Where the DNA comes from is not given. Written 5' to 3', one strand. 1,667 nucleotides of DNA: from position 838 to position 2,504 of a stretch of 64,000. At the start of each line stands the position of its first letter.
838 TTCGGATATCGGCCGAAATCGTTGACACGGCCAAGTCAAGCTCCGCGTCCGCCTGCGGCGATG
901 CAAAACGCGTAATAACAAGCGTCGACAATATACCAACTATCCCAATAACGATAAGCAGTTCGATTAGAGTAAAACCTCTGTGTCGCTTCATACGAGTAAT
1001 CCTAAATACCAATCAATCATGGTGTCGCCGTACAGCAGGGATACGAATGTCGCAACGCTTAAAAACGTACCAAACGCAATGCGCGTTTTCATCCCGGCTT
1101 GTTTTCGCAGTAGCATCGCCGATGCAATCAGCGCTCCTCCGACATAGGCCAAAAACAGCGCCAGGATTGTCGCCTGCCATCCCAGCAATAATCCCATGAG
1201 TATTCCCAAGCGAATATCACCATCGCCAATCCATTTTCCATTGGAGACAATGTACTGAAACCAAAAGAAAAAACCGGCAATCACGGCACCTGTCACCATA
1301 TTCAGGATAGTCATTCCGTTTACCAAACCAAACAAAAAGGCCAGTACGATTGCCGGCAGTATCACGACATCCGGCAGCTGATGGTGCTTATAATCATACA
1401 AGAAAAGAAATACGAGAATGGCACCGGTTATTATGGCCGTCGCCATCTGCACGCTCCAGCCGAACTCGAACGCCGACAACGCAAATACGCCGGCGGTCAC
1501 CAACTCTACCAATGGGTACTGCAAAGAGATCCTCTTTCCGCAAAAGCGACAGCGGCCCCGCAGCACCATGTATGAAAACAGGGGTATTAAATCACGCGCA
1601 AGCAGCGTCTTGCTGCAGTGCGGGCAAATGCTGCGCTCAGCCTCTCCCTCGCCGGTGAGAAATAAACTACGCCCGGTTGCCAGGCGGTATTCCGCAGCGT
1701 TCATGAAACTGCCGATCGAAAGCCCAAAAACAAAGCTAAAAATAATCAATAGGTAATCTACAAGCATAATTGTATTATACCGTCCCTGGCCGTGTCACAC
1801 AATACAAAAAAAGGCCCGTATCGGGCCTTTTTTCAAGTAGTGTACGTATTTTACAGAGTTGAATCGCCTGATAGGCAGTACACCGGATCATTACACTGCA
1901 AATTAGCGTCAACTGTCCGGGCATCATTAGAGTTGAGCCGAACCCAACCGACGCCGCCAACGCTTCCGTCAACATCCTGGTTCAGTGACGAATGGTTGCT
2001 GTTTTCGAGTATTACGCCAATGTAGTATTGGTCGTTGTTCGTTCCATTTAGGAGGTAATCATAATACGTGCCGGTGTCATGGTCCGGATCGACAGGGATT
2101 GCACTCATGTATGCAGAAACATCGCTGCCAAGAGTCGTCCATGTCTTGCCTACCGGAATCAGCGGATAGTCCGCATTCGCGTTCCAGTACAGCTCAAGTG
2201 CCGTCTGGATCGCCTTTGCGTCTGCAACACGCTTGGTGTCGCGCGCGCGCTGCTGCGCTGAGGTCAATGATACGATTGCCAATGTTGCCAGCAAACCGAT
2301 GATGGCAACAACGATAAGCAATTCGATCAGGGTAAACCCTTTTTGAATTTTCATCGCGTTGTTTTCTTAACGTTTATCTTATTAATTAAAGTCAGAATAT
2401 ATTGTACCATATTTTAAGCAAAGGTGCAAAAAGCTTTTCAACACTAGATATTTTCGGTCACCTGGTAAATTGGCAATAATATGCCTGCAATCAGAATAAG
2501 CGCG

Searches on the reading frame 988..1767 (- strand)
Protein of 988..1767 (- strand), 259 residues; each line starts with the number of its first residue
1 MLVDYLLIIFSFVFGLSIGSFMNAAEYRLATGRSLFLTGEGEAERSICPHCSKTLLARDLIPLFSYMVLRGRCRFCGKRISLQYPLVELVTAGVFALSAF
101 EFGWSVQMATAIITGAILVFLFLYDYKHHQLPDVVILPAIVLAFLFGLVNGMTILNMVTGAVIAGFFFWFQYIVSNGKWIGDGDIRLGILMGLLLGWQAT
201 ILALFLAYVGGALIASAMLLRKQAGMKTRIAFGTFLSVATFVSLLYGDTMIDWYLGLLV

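Call 98: find_encoding_contigs(protein=window:988-1767:-, flank=10000, max_places=1)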
Protein window:988-1767:- (259 aa): no gene with exactly this product is on record in the collection.

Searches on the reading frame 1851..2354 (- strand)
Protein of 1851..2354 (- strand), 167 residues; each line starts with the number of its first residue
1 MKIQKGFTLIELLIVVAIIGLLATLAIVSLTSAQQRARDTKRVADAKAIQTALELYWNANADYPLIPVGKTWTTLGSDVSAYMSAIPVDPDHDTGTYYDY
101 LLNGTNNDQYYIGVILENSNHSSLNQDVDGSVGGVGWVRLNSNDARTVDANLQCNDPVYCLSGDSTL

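Call 100: find_encoding_contigs(protein=window:1851-2354:-, flank=10000, max_places=1)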
Protein window:1851-2354:- (167 aa): no gene with exactly this product is on record in the collection.
